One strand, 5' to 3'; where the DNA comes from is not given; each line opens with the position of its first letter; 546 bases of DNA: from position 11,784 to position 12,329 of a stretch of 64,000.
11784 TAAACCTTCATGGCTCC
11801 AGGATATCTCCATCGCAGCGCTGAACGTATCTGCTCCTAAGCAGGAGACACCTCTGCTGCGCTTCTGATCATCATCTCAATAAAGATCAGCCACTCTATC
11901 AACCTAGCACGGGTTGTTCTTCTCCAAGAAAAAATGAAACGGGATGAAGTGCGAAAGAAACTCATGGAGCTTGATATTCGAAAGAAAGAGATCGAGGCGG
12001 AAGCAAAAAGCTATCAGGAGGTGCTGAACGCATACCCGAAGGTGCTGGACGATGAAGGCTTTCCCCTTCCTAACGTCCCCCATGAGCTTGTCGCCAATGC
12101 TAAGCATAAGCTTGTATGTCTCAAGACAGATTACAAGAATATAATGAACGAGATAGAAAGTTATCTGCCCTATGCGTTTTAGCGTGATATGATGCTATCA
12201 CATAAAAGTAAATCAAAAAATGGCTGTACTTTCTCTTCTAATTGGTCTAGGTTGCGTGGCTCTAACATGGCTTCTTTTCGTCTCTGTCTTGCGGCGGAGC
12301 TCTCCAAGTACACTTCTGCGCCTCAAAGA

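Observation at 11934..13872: An 82-aa Nas2/PSMD9 N-domain-only protein sits directly upstream of a site-2 protease gene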

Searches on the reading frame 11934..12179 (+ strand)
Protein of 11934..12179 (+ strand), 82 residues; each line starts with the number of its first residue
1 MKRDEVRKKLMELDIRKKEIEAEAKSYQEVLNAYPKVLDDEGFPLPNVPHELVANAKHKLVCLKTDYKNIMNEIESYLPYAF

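Call 3: search_protein_families(library=pfam, proteins=[window:11934-12179:+], max_evalue=1)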
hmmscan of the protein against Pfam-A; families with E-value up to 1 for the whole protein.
window:11934-12179:+ (82 aa): 2 families
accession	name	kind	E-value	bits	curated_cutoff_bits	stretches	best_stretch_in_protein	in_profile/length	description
PF18265.6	Nas2_N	-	5.2e-14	52.4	23.2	1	11-79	2-75/79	Nas2 N_terminal domain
PF22709.1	Mu_Gam-Sipho_Gp157-TOTE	-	0.0082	16.5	27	1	8-34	6-32/63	Mu Gam/Sipho_Gp157-like domain of the TOTE conflict systems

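Call 4: search_solved_structures(query=window:11934-12179:+, max_evalue=10, show_alignments=3)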
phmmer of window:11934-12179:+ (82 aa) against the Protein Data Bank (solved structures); distinct sequences matched with E-value up to 10: 5.
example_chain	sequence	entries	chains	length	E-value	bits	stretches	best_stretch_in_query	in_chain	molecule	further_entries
3tnf_B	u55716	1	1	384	0.038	17.8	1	2-66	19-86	LidA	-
3tkl_B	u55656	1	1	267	0.044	17.6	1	2-65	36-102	LidA protein, substrate of the Dot/Icm system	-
4h5y_A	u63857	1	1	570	0.37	14.7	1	2-63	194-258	LidA protein, substrate of the Dot/Icm system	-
5ks8_C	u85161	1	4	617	1.5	12.8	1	28-78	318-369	Pyruvate carboxylase subunit beta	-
8bd7_G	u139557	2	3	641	1.6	12.6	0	11-46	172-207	Intraflagellar transport protein 74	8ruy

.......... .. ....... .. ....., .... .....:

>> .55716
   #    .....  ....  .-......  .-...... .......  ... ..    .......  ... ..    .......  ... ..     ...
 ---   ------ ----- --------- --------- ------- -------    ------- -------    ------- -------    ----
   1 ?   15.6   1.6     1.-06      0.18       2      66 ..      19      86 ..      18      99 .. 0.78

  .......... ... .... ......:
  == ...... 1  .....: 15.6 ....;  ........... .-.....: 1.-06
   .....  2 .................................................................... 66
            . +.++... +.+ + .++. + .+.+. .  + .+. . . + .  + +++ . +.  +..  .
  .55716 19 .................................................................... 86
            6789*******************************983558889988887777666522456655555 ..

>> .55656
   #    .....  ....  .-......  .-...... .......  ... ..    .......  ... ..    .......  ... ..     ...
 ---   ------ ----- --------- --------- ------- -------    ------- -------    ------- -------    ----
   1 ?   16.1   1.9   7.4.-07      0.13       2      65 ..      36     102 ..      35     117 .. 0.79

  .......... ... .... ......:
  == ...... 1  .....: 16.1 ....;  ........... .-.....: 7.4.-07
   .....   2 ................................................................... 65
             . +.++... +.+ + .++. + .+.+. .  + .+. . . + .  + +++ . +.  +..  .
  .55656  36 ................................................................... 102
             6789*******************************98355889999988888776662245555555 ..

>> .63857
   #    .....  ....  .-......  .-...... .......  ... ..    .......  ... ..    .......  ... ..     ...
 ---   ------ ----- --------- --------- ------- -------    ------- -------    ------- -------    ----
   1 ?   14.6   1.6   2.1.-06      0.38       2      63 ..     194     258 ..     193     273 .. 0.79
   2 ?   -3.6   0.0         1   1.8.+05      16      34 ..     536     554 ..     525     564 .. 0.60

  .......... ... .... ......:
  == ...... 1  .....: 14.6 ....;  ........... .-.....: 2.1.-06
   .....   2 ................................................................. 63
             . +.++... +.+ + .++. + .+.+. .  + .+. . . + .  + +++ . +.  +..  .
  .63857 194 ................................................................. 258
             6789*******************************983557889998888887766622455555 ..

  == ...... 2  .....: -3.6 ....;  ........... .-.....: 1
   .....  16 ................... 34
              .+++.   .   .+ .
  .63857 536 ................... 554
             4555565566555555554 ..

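Call 5: find_homologous_proteins(query=window:11934-12179:+, max_evalue=0.01)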
Query window:11934-12179:+ (82 aa): 2 proteins with E <= 0.01 among 2 candidates.
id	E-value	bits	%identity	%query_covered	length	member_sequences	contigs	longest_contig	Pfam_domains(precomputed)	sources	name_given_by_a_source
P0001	2.4e-43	163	93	100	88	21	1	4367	PF18265.7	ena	-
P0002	1.5e-42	161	91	100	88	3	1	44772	PF18265.7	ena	-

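Call 6: list_cluster_members(proteins=[window:11934-12179:+, window:12220-13869:+, window:10939-11865:+])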
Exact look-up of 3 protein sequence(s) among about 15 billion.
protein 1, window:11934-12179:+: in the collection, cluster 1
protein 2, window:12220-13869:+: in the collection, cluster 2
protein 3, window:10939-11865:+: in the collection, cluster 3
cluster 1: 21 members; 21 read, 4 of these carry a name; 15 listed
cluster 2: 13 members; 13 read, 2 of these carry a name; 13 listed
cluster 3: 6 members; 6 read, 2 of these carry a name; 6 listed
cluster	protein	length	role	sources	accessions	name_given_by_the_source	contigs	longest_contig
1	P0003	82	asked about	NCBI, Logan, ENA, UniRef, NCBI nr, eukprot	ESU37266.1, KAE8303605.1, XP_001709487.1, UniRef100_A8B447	hypothetical protein GL50803_006647 [Giardia duodenalis] | Uncharacterized protein n=2 Tax=Giardia intestinalis TaxID=5741 RepID=A8B447_GIAIC | hypothetical protein GL50803_006647 [Giardia intestinalis]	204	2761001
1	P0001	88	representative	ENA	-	-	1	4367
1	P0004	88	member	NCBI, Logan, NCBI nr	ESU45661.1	Hypothetical protein GSB_6647 [Giardia duodenalis] | Hypothetical protein GSB_6647 [Giardia intestinalis]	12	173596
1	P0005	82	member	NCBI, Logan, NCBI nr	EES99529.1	Hypothetical protein GL50581_3274 [Giardia duodenalis ATCC 50581] | Hypothetical protein GL50581_3274 [Giardia intestinalis ATCC 50581]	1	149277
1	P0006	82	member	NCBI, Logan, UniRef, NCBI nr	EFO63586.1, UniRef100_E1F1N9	Hypothetical protein GLP15_4719 [Giardia lamblia P15] | Nas2 N-terminal domain-containing protein n=1 Tax=Giardia intestinalis (strain P15) ...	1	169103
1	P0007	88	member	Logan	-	-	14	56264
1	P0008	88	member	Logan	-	-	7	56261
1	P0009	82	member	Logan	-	-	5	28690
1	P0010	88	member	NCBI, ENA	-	-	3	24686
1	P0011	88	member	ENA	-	-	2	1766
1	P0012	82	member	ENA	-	-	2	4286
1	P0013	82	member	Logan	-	-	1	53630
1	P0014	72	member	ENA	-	-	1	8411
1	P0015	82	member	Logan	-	-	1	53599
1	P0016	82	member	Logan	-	-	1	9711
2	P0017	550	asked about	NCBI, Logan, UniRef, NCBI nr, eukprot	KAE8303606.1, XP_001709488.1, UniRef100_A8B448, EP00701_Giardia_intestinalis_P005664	hypothetical protein GL50803_0017127 [Giardia duodenalis] | Uncharacterized protein n=1 Tax=Giardia intestinalis (strain ATCC 50803 / WB clone C6) ... | hypothetical protein GL50803_0017127 [Giardia intestinalis]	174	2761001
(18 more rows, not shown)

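Call 18: find_encoding_contigs(protein=P0004, flank=4000, max_places=3)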
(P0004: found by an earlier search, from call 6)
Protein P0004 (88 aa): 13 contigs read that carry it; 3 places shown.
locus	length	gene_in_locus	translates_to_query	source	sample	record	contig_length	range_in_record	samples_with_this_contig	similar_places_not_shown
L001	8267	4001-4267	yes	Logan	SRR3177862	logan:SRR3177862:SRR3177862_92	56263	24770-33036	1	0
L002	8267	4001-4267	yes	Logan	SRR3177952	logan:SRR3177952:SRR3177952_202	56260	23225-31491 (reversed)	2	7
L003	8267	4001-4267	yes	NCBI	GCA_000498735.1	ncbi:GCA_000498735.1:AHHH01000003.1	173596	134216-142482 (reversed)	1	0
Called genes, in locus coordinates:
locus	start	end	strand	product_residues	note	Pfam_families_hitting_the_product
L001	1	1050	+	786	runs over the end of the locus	PF12796:Ank_2, PF13637:Ank_4 (faint), PF13606:Ank_3 (faint), PF13857:Ank_5 (faint), PF12796:Ank_2, PF00023:Ank (weak)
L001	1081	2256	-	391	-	-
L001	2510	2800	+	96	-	-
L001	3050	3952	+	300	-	PF04046:PSP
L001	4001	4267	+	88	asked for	PF18265:Nas2_N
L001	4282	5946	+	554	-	-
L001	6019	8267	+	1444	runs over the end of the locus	PF07885:Ion_trans_2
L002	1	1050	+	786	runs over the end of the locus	PF12796:Ank_2, PF13637:Ank_4 (faint), PF13606:Ank_3 (faint), PF13857:Ank_5 (faint), PF12796:Ank_2, PF00023:Ank (weak)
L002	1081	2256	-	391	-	-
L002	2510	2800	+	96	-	-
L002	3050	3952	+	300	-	PF04046:PSP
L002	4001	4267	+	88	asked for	PF18265:Nas2_N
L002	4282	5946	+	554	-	-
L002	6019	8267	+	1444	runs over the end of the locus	PF07885:Ion_trans_2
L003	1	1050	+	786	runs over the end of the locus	PF12796:Ank_2, PF13637:Ank_4 (faint), PF13606:Ank_3 (faint), PF13857:Ank_5 (faint), PF12796:Ank_2, PF00023:Ank (weak)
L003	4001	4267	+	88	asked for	PF18265:Nas2_N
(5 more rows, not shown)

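Call 20: search_protein_representatives(protein=window:11934-12179:+)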
Query: 82 residues. Proteins with E-value up to 0.001 (for the whole library): 45; up to 1e-10: 3; up to 1e-30: 0. The best 45 are listed.
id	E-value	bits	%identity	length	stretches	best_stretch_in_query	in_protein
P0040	2.3e-24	101.1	61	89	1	1-82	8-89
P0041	1.2e-16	76.6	51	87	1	6-82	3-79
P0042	7.6e-13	64.6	44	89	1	5-82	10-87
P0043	2.5e-09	53.4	29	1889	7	36-66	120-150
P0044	4.8e-07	46.1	43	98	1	5-78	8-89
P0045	1.7e-06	44.4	37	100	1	4-78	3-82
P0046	2.0e-06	44.2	42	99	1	5-73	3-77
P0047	2.3e-06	44.0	38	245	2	8-78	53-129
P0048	2.9e-06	43.6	39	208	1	8-77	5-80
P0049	8.9e-06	42.1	34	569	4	16-58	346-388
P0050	1.2e-05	41.7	36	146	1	1-76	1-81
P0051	2.1e-05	40.9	49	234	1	5-78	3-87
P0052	2.5e-05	40.6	37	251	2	36-78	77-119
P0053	5.3e-05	39.6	39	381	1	3-78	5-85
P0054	5.5e-05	39.6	39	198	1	7-77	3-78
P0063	1.3e-04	38.4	35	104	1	4-78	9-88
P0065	2.4e-04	37.6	42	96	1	2-78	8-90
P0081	7.0e-04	36.1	29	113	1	3-78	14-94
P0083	8.1e-04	35.9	35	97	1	6-77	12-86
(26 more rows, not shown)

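Call 22: predict_structure(alignment_id=A1)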
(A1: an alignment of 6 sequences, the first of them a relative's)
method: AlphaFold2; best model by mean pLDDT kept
length: 82 residues; sequences in the alignment: 6
mean_pLDDT: 93.1   pTM: 0.73
mean pLDDT of the five models: 93.1, 90.3, 90.3, 89.6, 88.0
residues with pLDDT >= 90: 68; 70-90: 13; 50-70: 1; < 50: 0
segments of 3 or more residues with pLDDT < 50: none
pLDDT, mean of each block of 10 residues (from residue 1): 88 97 96 92 91 95 97 93 77
secondary structure, 60 per line:
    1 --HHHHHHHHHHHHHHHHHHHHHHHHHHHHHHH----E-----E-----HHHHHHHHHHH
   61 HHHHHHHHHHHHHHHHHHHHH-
elements in order: H3-33 H50-81

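Call 23: list_cluster_members(proteins=[P0040, P0041, P0042, P0044, P0045, P0046, P0065, P0063, P0083, P0081])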
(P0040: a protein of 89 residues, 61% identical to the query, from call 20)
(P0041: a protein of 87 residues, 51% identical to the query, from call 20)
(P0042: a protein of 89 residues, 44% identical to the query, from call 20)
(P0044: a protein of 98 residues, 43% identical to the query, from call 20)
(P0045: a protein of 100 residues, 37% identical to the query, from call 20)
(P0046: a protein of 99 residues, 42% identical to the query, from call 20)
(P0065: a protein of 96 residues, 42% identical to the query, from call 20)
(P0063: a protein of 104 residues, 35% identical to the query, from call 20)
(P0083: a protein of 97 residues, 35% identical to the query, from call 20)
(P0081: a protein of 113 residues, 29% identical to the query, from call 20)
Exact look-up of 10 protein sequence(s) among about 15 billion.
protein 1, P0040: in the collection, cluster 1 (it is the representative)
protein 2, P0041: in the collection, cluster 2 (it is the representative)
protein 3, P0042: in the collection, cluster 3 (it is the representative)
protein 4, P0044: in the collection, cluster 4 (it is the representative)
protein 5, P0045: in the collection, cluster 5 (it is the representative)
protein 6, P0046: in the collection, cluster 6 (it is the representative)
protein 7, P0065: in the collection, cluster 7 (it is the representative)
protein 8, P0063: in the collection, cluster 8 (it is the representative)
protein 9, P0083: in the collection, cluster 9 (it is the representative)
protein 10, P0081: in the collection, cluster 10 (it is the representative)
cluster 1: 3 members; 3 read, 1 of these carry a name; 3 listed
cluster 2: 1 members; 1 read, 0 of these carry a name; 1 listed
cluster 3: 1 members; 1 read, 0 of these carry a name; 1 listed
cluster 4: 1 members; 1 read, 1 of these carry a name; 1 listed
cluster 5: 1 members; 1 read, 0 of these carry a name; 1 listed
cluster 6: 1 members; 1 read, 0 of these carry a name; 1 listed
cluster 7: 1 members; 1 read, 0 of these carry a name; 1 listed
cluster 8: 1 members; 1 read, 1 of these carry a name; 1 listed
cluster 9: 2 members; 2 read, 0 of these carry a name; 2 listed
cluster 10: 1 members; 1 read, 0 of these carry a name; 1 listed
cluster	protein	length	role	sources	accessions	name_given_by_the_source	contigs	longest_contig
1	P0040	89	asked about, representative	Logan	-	-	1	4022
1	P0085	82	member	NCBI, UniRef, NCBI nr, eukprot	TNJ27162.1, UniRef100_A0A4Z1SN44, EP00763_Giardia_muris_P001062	hypothetical protein GMRT_11050 [Giardia muris] | Nas2 N-terminal domain-containing protein n=1 Tax=Giardia muris TaxID=5742 ... | TNJ27162.1 hypothetical protein GMRT_11050 [Giardia muris]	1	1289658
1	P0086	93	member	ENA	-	-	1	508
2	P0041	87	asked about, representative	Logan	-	-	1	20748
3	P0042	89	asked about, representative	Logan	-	-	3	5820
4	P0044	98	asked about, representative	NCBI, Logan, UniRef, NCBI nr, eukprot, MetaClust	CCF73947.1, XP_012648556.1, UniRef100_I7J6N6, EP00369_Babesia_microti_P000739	26S proteasome non-ATPase regulatory subunit 9 [Babesia microti strain RI] | 26S proteasome non-ATPase regulatory subunit 9 n=1 Tax=Babesia microti (strain RI) ... | XP_012648556.1 26S proteasome non-ATPase regulatory subunit 9 [Babesia microti strain RI]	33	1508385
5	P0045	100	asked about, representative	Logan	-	-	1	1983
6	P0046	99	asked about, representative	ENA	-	-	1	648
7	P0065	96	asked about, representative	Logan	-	-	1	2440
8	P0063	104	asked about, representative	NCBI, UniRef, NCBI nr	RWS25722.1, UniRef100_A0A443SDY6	26S proteasome non-ATPase regulatory subunit 9-like protein [Leptotrombidium deliense] | 26S proteasome non-ATPase regulatory subunit 9-like protein n=1 Tax=Leptotrombidium ...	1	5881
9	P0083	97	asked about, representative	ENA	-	-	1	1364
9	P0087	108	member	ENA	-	-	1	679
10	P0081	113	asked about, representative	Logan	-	-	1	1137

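Call 25: find_encoding_contigs(protein=P0041, flank=6000, max_places=2)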
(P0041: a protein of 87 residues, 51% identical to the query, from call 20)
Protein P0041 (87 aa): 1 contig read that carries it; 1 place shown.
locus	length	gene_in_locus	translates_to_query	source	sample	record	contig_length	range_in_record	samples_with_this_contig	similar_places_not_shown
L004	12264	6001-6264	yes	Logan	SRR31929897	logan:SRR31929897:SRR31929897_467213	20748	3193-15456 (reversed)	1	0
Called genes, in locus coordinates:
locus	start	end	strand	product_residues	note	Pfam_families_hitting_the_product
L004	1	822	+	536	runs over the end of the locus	-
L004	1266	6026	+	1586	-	-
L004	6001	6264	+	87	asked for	PF18265:Nas2_N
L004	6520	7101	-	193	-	-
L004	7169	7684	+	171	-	PF01974:tRNA_int_endo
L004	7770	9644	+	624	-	PF02163:Peptidase_M50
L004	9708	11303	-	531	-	PF00118:Cpn60_TCP1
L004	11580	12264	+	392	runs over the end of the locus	-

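Call 26: find_encoding_contigs(protein=P0085, flank=6000, max_places=2)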
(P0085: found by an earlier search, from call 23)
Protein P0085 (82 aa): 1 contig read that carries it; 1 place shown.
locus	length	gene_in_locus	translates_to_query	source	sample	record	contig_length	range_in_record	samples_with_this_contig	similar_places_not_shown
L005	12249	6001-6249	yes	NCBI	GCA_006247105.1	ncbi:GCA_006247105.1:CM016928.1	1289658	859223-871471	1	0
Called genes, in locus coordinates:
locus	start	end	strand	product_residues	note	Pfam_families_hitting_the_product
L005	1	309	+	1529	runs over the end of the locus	-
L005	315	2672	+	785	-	PF12796:Ank_2 (weak), PF13637:Ank_4 (faint), PF13606:Ank_3 (faint), PF13857:Ank_5 (faint), PF12796:Ank_2, PF00023:Ank (weak), PF12796:Ank_2 (weak)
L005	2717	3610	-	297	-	-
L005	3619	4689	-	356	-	-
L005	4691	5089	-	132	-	-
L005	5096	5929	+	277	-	PF04046:PSP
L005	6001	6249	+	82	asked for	PF18265:Nas2_N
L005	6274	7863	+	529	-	-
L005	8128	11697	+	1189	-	PF07885:Ion_trans_2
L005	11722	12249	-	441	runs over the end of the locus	PF13870:CCDC113_CCDC96_CC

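Call 27: fold_search(model_id=the predicted structure, library=pdb)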
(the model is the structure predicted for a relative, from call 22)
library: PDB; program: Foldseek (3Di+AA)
matches with E <= 10: 367; with E <= 0.001: 0
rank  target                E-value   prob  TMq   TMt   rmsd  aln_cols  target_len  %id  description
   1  6v1i_A                2.5e-01  0.63  0.38  0.23   8.2        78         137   18  Cryo-EM reconstruction of the thermophilic bacteriophage P74-26 small terminase- symmetric (released 2020-02-12)
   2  6ejq_A                3.1e-01  0.63  0.38  0.23   8.5        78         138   18  Crystal structure of a C-terminally truncated small terminase protein from the thermophilic bacteriophage G20c (released 2018-10-10)
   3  6ejq_F                4.4e-01  0.54  0.38  0.23   8.3        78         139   18  Crystal structure of a C-terminally truncated small terminase protein from the thermophilic bacteriophage G20c (released 2018-10-10)
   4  6ejq_G                4.7e-01  0.51  0.38  0.24   8.5        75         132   19  Crystal structure of a C-terminally truncated small terminase protein from the thermophilic bacteriophage G20c (released 2018-10-10)
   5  6ejq_I                5.0e-01  0.44  0.39  0.37   8.7        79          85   18  Crystal structure of a C-terminally truncated small terminase protein from the thermophilic bacteriophage G20c (released 2018-10-10)
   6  6ejq_E                5.0e-01  0.44  0.37  0.30   8.8        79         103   19  Crystal structure of a C-terminally truncated small terminase protein from the thermophilic bacteriophage G20c (released 2018-10-10)
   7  1fxk_A                5.3e-01  0.99  0.78  0.61   6.2        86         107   17  CRYSTAL STRUCTURE OF ARCHAEAL PREFOLDIN (GIMC). (released 2000-12-06)
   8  6ejq_C                5.7e-01  0.44  0.38  0.23   8.6        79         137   19  Crystal structure of a C-terminally truncated small terminase protein from the thermophilic bacteriophage G20c (released 2018-10-10)
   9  6ejq_D                6.1e-01  0.44  0.38  0.24   8.5        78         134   18  Crystal structure of a C-terminally truncated small terminase protein from the thermophilic bacteriophage G20c (released 2018-10-10)
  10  4xvn_B                6.1e-01  0.41  0.39  0.26   8.7        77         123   17  Crystal structure of the small terminase from thermophilic phage G20C (released 2016-02-10)
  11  2lw1_MODEL_1_A        6.4e-01  0.94  0.62  0.60   4.2        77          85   14  The C-terminal domain of the Uup protein is a DNA-binding coiled coil motif (released 2012-09-19)
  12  9qgy_G                6.9e-01  0.30  0.40  0.13   7.3        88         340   20  Structure of the YbjP lipoprotein bound to the MacAB-TolC tripartite efflux pump (released 2026-03-25)
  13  9p6i_B                7.3e-01  0.96  0.56  0.28   3.0        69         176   17  Crystal Structure of the Histidine Kinase VC2136 from Vibrio cholerae serotype O1 (released 2025-08-20)
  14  5gox_A                7.3e-01  0.94  0.69  0.34   6.4        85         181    9  Eukaryotic Rad50 Functions as A Rod-shaped Dimer (released 2017-02-01)
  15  4xvn_F                7.3e-01  0.38  0.39  0.24   8.4        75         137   19  Crystal structure of the small terminase from thermophilic phage G20C (released 2016-02-10)
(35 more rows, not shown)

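Call 31: search_protein_families(library=pfam, proteins=[L005:6274-7860:+, L004:7770-9641:+, L004:6520-7098:-, L004:1266-6023:+], max_evalue=10)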
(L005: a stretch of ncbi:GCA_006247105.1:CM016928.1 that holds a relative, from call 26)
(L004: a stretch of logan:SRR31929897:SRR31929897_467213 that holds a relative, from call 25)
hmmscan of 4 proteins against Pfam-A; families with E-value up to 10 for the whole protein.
L005:6274-7860:+ (529 aa): 1 family
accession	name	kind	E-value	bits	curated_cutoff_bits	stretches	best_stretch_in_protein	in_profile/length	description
PF02163.28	Peptidase_M50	-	0.0012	18.7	27.2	1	122-377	5-106/221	Peptidase family M50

L004:7770-9641:+ (624 aa): 2 families
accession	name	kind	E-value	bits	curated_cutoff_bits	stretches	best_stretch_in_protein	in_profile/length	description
PF02163.28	Peptidase_M50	-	6.7e-09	35.8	27.2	1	179-595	3-200/221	Peptidase family M50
PF06781.17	CrgA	-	0.2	12.3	24.8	1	249-274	33-58/89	Cell division protein CrgA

L004:6520-7098:- (192 aa): 1 family
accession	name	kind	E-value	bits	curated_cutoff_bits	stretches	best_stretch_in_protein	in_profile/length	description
PF04934.19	Med6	-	0.45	10.7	27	1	46-176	15-123/133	MED6 mediator sub complex component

L004:1266-6023:+ (1586 aa): 0 families

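Call 32: find_encoding_contigs(protein=P0042, flank=6000, max_places=3)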
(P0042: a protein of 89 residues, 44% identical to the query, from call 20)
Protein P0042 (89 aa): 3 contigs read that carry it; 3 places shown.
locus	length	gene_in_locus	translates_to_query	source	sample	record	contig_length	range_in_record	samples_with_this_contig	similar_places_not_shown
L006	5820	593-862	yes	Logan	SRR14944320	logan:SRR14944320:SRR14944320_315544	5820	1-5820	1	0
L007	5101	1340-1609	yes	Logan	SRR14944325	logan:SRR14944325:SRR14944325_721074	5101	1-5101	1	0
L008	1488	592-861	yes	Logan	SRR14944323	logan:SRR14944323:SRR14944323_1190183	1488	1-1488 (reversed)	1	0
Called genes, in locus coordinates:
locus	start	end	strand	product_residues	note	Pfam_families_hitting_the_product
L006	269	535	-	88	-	-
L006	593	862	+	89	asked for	PF18265:Nas2_N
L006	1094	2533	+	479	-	-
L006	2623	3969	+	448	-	-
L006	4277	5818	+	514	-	?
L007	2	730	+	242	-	?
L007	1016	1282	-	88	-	-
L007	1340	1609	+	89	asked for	PF18265:Nas2_N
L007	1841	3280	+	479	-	-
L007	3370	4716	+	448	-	-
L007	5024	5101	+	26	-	?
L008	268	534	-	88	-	-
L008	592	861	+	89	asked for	PF18265:Nas2_N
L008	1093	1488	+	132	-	?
